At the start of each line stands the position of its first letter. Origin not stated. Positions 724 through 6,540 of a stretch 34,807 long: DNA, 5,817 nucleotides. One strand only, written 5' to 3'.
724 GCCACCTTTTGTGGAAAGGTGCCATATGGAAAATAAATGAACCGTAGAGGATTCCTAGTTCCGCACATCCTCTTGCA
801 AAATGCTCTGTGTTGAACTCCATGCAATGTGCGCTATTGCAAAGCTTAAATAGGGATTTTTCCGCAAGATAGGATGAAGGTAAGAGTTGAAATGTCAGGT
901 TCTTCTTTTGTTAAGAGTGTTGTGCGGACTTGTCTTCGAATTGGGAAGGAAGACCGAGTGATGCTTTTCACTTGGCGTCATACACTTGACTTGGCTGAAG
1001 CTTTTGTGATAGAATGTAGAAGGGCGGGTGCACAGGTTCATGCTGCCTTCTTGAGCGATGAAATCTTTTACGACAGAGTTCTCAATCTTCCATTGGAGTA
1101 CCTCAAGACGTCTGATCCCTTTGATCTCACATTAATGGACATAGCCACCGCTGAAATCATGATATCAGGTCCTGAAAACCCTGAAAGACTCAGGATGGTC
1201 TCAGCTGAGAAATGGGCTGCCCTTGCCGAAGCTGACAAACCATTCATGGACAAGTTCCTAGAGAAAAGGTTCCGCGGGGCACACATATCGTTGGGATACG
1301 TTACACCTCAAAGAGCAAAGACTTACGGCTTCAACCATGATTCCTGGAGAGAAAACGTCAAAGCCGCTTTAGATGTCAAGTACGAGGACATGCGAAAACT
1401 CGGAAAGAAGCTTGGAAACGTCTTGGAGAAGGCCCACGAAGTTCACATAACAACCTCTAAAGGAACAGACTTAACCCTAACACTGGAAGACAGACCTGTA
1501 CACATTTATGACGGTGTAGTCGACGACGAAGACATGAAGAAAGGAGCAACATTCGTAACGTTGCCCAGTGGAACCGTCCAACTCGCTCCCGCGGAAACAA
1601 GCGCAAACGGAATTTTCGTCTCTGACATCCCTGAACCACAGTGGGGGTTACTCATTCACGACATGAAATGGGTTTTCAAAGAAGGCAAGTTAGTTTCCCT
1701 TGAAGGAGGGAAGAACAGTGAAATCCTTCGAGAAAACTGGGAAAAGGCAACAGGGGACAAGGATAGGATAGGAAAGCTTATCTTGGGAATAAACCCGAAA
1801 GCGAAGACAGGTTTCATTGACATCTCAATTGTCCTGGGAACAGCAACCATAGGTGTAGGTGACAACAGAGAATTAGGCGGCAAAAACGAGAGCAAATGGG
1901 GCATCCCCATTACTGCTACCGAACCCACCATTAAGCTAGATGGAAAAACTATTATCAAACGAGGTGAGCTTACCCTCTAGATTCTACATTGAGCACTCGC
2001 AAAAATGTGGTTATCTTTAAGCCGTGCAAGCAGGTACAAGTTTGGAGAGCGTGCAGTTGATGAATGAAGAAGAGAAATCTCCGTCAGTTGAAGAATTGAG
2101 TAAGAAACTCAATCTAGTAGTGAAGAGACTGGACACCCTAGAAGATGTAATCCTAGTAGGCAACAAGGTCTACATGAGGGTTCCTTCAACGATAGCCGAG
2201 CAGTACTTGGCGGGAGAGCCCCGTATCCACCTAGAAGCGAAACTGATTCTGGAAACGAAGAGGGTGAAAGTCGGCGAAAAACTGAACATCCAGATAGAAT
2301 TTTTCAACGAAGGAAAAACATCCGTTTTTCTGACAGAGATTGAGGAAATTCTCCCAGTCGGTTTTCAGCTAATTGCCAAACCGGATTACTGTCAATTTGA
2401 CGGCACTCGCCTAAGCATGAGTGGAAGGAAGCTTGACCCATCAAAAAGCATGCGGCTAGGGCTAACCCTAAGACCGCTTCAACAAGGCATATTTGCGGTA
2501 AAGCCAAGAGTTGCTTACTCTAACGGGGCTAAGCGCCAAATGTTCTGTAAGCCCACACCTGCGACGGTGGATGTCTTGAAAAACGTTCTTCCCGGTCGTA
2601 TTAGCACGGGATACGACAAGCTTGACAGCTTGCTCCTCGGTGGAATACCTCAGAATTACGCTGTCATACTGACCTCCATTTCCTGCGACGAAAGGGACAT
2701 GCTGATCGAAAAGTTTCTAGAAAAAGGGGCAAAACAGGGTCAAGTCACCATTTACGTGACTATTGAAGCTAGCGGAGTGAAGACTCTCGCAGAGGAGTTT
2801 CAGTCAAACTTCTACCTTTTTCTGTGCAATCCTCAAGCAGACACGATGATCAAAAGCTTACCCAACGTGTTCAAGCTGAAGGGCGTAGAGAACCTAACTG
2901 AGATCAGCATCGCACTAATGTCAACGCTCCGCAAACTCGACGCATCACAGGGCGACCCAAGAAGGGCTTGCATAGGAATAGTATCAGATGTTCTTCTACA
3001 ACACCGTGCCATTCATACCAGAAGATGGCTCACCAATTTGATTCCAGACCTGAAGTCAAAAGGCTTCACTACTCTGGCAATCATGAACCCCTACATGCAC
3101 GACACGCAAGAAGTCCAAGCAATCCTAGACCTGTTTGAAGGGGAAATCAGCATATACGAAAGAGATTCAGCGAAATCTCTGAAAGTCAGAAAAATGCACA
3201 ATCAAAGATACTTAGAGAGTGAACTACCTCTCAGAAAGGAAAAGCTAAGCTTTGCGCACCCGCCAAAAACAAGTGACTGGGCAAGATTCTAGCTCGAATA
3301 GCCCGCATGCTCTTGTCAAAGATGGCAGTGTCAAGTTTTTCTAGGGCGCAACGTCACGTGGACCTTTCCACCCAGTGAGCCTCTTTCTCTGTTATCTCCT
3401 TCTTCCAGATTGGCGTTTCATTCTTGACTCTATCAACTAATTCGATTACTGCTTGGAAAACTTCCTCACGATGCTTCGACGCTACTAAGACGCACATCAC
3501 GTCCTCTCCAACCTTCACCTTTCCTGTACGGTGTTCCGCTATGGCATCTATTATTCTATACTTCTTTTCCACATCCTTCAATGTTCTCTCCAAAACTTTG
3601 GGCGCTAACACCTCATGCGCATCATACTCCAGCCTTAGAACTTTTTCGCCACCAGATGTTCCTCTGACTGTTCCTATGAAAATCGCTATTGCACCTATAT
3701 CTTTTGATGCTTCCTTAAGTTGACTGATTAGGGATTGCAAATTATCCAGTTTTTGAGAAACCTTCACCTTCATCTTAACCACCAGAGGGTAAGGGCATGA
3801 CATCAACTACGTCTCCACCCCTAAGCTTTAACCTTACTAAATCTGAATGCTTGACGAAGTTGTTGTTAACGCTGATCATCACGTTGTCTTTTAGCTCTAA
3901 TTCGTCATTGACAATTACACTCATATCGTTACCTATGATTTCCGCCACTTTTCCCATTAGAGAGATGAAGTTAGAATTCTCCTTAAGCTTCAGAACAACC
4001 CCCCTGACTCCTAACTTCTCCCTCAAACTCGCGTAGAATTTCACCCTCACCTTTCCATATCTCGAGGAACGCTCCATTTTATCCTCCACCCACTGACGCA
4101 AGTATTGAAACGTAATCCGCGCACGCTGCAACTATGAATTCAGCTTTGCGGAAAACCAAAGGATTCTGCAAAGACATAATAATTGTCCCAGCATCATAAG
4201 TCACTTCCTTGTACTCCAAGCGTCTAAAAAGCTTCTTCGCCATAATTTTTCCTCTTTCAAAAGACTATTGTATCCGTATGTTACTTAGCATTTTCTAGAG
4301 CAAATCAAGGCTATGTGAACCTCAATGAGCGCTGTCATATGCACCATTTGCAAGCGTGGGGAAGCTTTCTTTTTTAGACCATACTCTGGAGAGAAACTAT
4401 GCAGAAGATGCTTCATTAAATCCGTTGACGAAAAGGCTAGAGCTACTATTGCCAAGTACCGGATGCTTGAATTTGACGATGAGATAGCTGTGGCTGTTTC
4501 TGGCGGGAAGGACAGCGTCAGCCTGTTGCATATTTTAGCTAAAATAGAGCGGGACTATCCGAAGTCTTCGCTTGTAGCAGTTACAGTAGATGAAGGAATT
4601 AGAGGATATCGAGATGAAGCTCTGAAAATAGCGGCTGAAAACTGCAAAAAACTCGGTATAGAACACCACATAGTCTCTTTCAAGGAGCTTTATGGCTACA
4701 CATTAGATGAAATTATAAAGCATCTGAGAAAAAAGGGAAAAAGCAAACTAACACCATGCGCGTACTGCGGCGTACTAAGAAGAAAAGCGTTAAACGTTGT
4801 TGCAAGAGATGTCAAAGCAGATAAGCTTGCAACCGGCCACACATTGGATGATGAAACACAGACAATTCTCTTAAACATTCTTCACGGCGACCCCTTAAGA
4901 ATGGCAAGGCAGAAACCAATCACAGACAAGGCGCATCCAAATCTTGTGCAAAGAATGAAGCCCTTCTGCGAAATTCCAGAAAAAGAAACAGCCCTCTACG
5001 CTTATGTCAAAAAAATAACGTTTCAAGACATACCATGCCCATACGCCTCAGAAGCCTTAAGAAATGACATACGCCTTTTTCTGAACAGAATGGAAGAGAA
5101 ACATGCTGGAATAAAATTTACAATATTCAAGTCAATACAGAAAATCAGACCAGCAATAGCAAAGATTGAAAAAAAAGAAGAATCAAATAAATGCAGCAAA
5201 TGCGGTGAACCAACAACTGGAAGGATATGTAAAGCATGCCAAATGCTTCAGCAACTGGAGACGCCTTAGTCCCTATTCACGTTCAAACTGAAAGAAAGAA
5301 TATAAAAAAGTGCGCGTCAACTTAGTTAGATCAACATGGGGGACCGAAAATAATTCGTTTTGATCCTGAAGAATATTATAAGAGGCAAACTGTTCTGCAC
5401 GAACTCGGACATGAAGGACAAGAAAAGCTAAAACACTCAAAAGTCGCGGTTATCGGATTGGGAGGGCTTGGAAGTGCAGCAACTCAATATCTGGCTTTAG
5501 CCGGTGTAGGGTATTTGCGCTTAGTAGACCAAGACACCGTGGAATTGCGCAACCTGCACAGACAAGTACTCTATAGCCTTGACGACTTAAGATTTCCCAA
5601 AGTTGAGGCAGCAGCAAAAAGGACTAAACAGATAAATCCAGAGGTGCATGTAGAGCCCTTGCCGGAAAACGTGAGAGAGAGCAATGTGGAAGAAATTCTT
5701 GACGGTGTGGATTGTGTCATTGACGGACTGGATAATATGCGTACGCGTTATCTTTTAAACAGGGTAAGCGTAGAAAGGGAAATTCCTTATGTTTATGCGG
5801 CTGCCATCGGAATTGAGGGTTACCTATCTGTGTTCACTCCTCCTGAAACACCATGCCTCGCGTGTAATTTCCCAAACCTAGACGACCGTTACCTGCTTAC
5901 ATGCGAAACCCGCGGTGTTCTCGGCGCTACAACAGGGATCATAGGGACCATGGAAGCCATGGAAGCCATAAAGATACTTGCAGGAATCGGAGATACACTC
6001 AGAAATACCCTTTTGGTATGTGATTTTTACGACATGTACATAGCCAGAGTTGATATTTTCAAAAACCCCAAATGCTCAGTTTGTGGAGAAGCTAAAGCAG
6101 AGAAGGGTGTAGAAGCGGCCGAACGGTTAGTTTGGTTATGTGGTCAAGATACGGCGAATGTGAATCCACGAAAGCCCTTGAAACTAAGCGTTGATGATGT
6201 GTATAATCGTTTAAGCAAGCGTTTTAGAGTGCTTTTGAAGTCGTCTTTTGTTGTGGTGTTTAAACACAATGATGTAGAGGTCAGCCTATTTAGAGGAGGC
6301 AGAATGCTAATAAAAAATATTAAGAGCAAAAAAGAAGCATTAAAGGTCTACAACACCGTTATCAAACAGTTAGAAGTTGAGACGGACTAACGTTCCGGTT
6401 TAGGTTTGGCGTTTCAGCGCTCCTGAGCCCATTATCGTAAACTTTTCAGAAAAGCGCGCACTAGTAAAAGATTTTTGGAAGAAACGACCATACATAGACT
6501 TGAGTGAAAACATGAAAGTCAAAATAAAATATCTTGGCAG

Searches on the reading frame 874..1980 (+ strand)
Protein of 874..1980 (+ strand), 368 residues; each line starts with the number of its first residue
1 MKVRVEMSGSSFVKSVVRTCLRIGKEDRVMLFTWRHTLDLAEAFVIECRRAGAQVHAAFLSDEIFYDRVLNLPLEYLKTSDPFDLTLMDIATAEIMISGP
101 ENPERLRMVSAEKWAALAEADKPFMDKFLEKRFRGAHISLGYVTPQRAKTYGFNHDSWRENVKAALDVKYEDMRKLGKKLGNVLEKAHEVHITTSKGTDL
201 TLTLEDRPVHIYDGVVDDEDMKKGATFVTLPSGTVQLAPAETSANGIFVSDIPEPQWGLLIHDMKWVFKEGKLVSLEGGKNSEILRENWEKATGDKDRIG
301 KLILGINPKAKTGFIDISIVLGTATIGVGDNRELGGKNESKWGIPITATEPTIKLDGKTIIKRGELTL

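Call 62: search_protein_families(library=pfam, proteins=[window:874-1980:+], max_evalue=0.0001)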
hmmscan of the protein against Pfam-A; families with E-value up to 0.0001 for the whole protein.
window:874-1980:+ (368 aa): 1 family
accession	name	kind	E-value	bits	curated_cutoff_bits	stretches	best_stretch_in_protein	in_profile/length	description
PF02073.20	Peptidase_M29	-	4.2e-21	75.7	27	1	13-288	9-302/406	Thermophilic metalloprotease (M29)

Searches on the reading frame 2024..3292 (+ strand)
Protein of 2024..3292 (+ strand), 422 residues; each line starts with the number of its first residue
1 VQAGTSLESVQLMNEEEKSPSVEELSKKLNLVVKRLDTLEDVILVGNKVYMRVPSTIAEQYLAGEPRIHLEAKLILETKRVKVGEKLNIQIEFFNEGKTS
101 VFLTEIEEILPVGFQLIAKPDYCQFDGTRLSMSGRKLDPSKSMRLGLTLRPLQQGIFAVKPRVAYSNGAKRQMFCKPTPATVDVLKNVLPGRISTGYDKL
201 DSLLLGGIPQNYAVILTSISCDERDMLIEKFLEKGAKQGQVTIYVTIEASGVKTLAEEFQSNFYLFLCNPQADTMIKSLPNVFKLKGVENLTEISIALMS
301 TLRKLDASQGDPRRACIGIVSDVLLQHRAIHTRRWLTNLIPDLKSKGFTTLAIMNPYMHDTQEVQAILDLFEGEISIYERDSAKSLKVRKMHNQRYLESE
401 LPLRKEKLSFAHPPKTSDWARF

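Call 62: search_protein_families(library=pfam, proteins=[window:2024-3292:+], max_evalue=0.0001)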
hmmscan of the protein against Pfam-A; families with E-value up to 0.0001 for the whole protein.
window:2024-3292:+ (422 aa): 1 family
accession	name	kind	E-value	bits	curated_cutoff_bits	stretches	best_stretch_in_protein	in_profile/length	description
PF06745.19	ATPase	-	1.5e-08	34.8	26.6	1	194-393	2-207/231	KaiC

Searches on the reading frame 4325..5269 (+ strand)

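Call 62: search_protein_families(library=pfam, proteins=[window:4325-5269:+], max_evalue=0.0001)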
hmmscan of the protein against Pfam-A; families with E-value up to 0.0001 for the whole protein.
window:4325-5269:+ (314 aa): 5 families
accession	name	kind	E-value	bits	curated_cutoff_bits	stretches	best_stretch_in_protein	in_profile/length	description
PF01171.26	ATP_bind_3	-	5.3e-18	65.8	27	1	54-250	2-180/182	PP-loop family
PF03054.22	tRNA_Me_trans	-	4.7e-08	33.4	20.6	1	53-173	2-127/202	tRNA methyl transferase HUP domain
PF16503.10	zn-ribbon_14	-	4.8e-07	29.6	34.9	1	288-312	1-25/32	Zinc-ribbon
PF22082.2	TtuA_LIM_N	-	1.3e-06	28.8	27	1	6-31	2-26/26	2-thiouridine synthetase TtuA, N-terminal LIM domain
PF00733.27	Asn_synthase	-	2.8e-05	24.4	21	1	46-178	13-141/354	Asparagine synthase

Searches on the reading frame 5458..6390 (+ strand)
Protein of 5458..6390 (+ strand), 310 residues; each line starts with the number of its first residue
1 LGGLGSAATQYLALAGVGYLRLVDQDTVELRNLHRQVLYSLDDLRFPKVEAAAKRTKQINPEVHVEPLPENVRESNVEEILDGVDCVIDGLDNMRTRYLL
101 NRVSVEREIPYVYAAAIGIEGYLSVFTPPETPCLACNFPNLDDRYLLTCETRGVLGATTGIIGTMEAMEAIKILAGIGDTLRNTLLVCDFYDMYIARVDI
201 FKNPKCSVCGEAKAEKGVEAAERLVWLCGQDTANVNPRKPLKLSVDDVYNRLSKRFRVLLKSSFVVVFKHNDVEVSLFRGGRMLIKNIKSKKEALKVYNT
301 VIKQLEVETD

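Call 62: search_protein_families(library=pfam, proteins=[window:5458-6390:+], max_evalue=0.0001)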
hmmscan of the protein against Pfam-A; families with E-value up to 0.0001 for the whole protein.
window:5458-6390:+ (310 aa): 1 family
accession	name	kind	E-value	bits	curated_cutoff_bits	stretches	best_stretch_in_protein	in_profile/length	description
PF00899.27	ThiF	-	2.5e-63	213.8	28.1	1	1-208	28-238/238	ThiF family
